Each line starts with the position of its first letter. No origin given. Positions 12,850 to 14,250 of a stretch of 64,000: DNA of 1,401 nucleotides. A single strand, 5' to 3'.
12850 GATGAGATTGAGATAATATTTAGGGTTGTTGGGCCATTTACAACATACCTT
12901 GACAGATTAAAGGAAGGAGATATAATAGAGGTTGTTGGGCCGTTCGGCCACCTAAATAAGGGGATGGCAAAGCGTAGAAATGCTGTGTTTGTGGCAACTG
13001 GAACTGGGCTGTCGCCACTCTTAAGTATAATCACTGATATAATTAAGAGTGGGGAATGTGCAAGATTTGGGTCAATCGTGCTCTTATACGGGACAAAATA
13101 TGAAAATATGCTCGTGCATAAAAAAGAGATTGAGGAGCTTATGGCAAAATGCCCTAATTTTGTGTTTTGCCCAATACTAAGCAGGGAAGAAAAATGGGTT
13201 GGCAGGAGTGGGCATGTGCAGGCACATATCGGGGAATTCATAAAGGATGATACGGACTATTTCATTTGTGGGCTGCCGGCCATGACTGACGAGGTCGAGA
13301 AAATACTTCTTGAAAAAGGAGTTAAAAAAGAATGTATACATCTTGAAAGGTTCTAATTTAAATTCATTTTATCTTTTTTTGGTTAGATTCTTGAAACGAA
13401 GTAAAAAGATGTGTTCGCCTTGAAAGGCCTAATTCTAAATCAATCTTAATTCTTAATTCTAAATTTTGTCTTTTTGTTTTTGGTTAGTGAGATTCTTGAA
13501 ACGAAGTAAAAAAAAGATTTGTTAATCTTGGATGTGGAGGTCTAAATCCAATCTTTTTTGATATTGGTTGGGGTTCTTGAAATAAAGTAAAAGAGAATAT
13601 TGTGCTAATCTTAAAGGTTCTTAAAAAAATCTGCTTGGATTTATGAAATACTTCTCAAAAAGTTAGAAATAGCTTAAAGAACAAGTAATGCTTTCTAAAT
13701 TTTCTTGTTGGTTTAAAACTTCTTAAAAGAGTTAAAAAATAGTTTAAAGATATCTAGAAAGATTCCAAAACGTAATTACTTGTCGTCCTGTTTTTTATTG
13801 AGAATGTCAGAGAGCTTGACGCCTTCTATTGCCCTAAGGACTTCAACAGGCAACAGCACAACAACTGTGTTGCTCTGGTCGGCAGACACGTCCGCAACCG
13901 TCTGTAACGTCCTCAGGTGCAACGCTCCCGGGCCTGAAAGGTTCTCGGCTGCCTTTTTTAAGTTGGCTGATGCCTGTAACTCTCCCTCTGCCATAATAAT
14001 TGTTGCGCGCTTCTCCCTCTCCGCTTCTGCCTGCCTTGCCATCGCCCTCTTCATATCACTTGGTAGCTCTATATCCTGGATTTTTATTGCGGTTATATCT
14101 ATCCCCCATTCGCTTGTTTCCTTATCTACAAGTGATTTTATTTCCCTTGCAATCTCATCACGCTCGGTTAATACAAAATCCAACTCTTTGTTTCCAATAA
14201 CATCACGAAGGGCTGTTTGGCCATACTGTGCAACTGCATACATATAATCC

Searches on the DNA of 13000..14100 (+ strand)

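Call 9: search_rna_families(source=window, start=13000, end=14100, threshold=evalue, max_evalue=10)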
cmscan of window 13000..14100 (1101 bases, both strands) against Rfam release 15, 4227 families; matches with E-value up to 10: 4.
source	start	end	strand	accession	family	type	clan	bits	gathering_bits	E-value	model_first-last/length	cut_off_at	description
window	13135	13171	-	RF01376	CRISPR-DR63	Gene; CRISPR;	CL00015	22.9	37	0.78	1-37/37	no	CRISPR RNA direct repeat element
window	13371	13473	-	RF01250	snR189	Gene; snRNA; snoRNA; HACA-box;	CL00021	19.7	50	2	1-193/193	no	Small nucleolar RNA snR189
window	13718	13794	+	RF02426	SpF03_sRNA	Gene; sRNA;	-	18.7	50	10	1-106/106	no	Streptococcus sRNA SpF03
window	13346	13416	+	RF02716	sno_ncR3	Gene; snRNA; snoRNA; CD-box;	-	17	88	1.4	1-75/75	no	Small nucleolar RNA ncR3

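Call 71: search_dna_similar(query=window:13290-13780:+, collection=phages, mode=distant, max_evalue=0.01, max_rows=5)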
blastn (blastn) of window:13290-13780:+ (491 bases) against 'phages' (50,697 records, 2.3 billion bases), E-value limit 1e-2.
No match.

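Call 72: search_dna_similar(query=window:13290-13780:+, collection=plasmids, mode=distant, max_evalue=0.01, max_rows=5)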
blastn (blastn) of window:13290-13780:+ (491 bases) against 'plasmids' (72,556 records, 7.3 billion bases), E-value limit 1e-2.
No match.
